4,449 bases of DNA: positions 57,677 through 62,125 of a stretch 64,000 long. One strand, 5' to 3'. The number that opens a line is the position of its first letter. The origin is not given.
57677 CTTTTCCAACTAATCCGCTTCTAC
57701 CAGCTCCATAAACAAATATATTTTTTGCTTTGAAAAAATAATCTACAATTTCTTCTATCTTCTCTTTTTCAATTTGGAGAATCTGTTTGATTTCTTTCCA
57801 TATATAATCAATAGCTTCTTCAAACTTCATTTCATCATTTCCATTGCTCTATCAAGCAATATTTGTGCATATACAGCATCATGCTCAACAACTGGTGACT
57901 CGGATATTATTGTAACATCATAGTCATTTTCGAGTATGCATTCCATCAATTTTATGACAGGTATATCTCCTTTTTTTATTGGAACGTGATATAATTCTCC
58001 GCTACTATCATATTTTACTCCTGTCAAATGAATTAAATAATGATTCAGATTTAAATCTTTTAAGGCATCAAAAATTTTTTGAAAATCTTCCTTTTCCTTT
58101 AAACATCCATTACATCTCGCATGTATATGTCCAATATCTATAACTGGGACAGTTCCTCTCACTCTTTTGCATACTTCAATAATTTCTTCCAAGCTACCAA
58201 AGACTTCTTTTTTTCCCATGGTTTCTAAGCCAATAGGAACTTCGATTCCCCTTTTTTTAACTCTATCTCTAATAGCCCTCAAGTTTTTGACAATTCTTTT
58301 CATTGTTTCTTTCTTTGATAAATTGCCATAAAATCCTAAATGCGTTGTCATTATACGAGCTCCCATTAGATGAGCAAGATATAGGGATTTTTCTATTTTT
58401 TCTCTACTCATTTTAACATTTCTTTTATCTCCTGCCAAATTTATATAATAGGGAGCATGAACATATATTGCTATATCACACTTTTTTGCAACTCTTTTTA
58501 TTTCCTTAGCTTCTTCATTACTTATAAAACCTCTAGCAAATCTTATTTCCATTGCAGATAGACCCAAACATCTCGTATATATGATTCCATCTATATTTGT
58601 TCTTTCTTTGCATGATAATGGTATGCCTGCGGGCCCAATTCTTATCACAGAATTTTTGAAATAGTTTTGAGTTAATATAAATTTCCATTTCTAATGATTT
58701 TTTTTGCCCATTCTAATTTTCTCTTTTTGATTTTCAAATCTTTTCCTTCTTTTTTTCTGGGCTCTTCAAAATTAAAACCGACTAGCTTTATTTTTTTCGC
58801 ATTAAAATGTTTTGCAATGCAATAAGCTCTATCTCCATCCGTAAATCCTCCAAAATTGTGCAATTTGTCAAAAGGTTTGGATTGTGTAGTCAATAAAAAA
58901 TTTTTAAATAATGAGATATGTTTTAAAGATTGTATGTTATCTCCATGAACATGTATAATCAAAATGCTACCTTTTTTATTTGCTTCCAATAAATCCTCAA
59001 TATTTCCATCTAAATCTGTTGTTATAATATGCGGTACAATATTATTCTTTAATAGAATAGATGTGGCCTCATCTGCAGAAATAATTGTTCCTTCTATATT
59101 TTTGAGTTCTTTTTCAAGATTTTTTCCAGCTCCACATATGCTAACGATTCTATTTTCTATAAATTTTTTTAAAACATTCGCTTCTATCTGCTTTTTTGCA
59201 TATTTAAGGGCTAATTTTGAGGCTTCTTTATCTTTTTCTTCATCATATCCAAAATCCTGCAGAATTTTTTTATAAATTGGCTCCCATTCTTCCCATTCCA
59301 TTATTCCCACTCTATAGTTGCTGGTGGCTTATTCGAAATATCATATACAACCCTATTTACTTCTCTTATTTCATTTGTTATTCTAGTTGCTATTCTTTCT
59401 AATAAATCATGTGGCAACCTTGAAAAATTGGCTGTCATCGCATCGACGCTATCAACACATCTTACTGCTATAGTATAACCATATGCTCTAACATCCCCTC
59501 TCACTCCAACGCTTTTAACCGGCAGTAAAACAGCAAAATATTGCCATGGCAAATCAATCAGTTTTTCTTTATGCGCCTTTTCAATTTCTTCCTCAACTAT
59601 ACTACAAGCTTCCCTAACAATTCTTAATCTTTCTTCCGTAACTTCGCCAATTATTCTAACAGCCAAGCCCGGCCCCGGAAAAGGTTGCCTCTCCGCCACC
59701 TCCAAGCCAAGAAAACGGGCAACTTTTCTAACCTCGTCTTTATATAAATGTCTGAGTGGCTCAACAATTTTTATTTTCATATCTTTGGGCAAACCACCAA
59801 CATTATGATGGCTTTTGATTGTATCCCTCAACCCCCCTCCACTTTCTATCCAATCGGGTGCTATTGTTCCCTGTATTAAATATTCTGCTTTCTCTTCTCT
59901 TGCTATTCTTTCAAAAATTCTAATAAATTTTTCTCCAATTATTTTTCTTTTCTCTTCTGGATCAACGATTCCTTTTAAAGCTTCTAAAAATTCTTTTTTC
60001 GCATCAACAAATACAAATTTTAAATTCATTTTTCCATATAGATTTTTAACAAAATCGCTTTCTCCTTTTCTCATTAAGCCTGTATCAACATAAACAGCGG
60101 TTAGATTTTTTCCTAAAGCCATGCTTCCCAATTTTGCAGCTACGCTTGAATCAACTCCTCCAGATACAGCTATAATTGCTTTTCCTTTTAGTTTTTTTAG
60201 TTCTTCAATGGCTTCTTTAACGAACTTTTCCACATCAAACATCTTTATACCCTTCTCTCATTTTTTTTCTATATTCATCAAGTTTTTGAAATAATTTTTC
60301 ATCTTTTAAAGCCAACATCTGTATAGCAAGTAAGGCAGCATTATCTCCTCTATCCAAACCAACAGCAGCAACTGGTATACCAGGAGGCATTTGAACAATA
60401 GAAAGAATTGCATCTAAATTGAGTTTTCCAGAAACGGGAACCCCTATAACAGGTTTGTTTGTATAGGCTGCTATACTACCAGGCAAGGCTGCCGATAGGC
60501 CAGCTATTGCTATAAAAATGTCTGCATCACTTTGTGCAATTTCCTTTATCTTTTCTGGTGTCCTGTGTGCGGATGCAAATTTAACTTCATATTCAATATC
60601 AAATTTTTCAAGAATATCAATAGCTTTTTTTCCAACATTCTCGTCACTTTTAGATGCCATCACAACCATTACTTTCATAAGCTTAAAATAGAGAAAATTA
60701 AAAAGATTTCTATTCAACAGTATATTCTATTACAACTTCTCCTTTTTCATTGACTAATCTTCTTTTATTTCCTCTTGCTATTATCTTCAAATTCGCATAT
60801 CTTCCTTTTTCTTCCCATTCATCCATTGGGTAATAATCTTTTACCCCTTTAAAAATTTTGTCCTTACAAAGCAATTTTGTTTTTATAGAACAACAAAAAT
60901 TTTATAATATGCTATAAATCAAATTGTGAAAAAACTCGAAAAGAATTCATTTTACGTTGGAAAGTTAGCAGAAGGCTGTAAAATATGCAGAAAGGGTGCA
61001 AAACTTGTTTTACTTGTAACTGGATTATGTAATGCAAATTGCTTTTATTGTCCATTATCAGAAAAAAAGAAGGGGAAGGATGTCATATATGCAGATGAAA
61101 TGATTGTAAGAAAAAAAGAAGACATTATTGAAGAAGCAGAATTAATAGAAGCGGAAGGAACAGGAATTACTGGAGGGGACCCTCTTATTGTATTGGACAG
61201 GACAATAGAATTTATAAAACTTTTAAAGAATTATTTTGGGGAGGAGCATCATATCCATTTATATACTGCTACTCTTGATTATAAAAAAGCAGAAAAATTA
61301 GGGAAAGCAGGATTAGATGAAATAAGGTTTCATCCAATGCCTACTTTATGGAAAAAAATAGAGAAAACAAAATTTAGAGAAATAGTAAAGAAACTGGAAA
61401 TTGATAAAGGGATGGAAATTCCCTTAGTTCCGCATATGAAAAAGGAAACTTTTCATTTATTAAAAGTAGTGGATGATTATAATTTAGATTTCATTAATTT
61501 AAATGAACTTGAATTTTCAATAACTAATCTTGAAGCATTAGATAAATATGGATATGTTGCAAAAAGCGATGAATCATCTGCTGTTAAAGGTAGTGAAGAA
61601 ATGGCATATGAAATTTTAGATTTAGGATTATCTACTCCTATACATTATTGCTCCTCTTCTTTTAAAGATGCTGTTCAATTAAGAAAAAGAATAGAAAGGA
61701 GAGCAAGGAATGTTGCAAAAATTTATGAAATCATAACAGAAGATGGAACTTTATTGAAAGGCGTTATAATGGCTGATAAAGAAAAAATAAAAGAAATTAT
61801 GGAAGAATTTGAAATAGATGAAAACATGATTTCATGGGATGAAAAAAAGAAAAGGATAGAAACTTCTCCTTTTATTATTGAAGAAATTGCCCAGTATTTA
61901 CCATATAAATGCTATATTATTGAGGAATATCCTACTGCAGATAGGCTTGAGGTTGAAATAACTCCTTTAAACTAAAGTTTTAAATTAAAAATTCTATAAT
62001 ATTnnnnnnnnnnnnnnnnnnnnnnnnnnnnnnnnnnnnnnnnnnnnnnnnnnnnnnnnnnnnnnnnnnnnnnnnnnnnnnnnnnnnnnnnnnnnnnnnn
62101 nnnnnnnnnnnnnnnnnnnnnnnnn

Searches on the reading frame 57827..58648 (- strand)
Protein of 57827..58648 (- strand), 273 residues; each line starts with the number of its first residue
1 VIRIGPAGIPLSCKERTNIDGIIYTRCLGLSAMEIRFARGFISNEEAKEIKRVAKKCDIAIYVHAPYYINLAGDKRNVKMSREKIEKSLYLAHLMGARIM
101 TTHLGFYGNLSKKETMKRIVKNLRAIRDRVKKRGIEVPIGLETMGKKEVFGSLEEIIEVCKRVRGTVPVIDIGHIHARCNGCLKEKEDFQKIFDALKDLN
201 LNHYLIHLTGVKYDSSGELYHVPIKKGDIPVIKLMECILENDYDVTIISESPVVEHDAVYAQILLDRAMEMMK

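Call 24: search_protein_families(library=pfam, proteins=[window:57827-58648:-], max_evalue=0.001)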
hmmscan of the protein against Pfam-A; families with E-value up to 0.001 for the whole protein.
window:57827-58648:- (273 aa): 2 families
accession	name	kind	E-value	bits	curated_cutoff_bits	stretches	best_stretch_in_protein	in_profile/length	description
PF01261.30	AP_endonuc_2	-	5.6e-29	102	31.1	1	28-254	7-232/249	Xylose isomerase-like TIM barrel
PF03851.20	UvdE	-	0.00022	21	24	1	44-196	85-236/275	UV-endonuclease UvdE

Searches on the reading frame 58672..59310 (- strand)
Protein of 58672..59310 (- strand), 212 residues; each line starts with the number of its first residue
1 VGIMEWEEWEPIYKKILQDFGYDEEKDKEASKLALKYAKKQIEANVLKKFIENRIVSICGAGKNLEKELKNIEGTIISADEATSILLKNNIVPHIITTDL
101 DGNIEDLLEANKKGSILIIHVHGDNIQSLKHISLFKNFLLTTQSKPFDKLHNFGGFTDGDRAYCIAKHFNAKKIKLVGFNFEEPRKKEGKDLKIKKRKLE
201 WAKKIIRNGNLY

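Call 24: search_protein_families(library=pfam, proteins=[window:58672-59310:-], max_evalue=0.001)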
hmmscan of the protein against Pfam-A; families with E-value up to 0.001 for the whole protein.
window:58672-59310:- (212 aa): 2 families
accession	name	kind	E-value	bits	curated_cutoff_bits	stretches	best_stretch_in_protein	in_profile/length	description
PF01973.23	MptE-like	-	1.1e-27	97.3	34.6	1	39-182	11-167/171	6-hydroxymethylpterin diphosphokinase MptE-like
PF04263.21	TPK_catalytic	-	6.1e-05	23.4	30.7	0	75-122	10-57/113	Thiamin pyrophosphokinase, catalytic domain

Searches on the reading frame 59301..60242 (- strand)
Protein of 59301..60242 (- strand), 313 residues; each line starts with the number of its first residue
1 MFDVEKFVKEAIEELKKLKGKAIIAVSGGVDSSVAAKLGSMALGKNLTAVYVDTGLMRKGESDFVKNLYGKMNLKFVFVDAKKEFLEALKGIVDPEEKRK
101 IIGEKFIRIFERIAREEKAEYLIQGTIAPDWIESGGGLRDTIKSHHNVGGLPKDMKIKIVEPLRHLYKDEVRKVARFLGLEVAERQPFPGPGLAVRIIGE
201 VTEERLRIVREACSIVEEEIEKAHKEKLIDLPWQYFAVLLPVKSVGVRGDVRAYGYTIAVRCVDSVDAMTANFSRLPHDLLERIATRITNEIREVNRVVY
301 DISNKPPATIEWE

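Call 24: search_protein_families(library=pfam, proteins=[window:59301-60242:-], max_evalue=0.001)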
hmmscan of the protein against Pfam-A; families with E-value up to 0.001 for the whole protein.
window:59301-60242:- (313 aa): 8 families
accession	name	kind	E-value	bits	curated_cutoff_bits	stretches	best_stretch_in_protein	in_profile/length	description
PF00958.27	GMP_synt_C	-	3.7e-40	136.3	27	1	223-312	3-92/92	GMP synthase C terminal domain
PF02540.23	NAD_synthase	-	6.7e-08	32.4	21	1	4-95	5-94/242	NAD synthase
PF02568.20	ThiI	-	5.6e-07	29.8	20.5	1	19-179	3-160/197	Thiamine biosynthesis protein (ThiI)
PF03054.22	tRNA_Me_trans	-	7.1e-06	26.3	20.6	0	22-54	3-34/202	tRNA methyl transferase HUP domain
PF06508.19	QueC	-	1e-05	25.6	22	0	21-182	1-177/210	Queuosine biosynthesis protein QueC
PF01171.26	ATP_bind_3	-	0.00012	22.3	27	1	22-180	2-161/182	PP-loop family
PF00764.25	Arginosuc_synth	-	0.00015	22.3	27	1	21-87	1-67/162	Arginosuccinate synthase N-terminal HUP domain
PF01507.26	PAPS_reduct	-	0.0002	21.8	22.5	1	22-98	2-77/175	Phosphoadenosine phosphosulfate reductase domain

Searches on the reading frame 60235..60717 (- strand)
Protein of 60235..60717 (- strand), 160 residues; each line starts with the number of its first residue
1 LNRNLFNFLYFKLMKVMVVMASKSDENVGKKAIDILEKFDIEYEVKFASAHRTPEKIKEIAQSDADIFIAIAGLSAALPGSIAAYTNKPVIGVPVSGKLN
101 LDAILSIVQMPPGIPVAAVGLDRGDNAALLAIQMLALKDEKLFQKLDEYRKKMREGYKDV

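Call 24: search_protein_families(library=pfam, proteins=[window:60235-60717:-], max_evalue=0.001)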
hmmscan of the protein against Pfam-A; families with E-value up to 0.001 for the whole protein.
window:60235-60717:- (160 aa): 1 family
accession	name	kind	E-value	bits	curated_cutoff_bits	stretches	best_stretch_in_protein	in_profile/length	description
PF00731.26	AIRC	-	2e-52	177.1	30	1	15-155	1-147/148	AIR carboxylase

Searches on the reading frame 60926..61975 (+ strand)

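Call 24: search_protein_families(library=pfam, proteins=[window:60926-61975:+], max_evalue=0.001)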
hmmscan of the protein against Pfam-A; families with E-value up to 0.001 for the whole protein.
window:60926-61975:+ (349 aa): 2 families
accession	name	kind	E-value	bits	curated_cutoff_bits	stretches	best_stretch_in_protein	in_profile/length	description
PF04055.27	Radical_SAM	-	2.9e-10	41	29.5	1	31-134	3-106/166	Radical SAM superfamily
PF13353.11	Fer4_12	-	1.8e-06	28.7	22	1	23-116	4-92/137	4Fe-4S single cluster domain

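Call 71: search_protein_families(library=ncbifam, proteins=[window:60926-61975:+], max_evalue=0.01)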
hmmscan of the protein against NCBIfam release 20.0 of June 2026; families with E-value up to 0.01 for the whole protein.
window:60926-61975:+ (349 aa): 15 families
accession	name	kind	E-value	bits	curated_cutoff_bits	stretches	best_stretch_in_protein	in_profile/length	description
NF001199.0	PRK00164.2-1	equivalog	3.8e-10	39.4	231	1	25-169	12-152/308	GTP 3',8-cyclase MoaA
TIGR03977.1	rSAM_pair_HxsC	equivalog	1.6e-09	37.1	267.9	1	27-115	27-107/292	His-Xaa-Ser system radical SAM maturase HxsC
TIGR02668.1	moaA_archaeal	equivalog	5.3e-09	35.5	325.25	1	22-153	7-136/303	GTP 3',8-cyclase MoaA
TIGR02666.1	moaA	equivalog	1.5e-07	30.8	284.05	1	22-134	7-119/336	GTP 3',8-cyclase MoaA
NF050035.1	rSAM_WgK_link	exception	8.7e-06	25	650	1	29-133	13-112/367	radical SAM/SPASM peptide maturase WgkB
NF045702.1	rSAM_GDGT_ether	equivalog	9e-05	21.3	450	1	18-133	75-194/486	tetraether lipid synthase Tes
TIGR02493.1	PFLA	equivalog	0.00013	21.5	231.75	1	24-116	15-103/235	pyruvate formate-lyase-activating protein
TIGR02491.1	NrdG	equivalog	0.0002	21.3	126.1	1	23-115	14-104/154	anaerobic ribonucleoside-triphosphate reductase activating protein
TIGR03978.1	rSAM_paired_1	equivalog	0.00041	19.2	370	1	13-109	70-167/466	His-Xaa-Ser system radical SAM maturase HxsB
TIGR00238.1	TIGR00238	subfamily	0.00046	19.3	199.2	1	26-97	114-181/331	KamA family radical SAM protein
NF041718.1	rSAM_phane_AMC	equivalog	0.0059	15.6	425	1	22-53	3-34/362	cyclophane-forming radical SAM peptide maturase AmcB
TIGR04368.1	Glu_2_3_NH3_mut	equivalog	0.0084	14.7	650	0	22-97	149-221/404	glutamate 2,3-aminomutase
TIGR04468.1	arg_2_3_am_muta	equivalog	0.0085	15.1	600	0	25-97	100-173/351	arginine 2,3-aminomutase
TIGR03820.1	lys_2_3_AblA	equivalog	0.0086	14.9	525.4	0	24-97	107-177/417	lysine 2,3-aminomutase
NF038283.1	viperin_w_prok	equivalog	0.0098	15.1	180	0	31-101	8-80/281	viperin family antiviral radical SAM protein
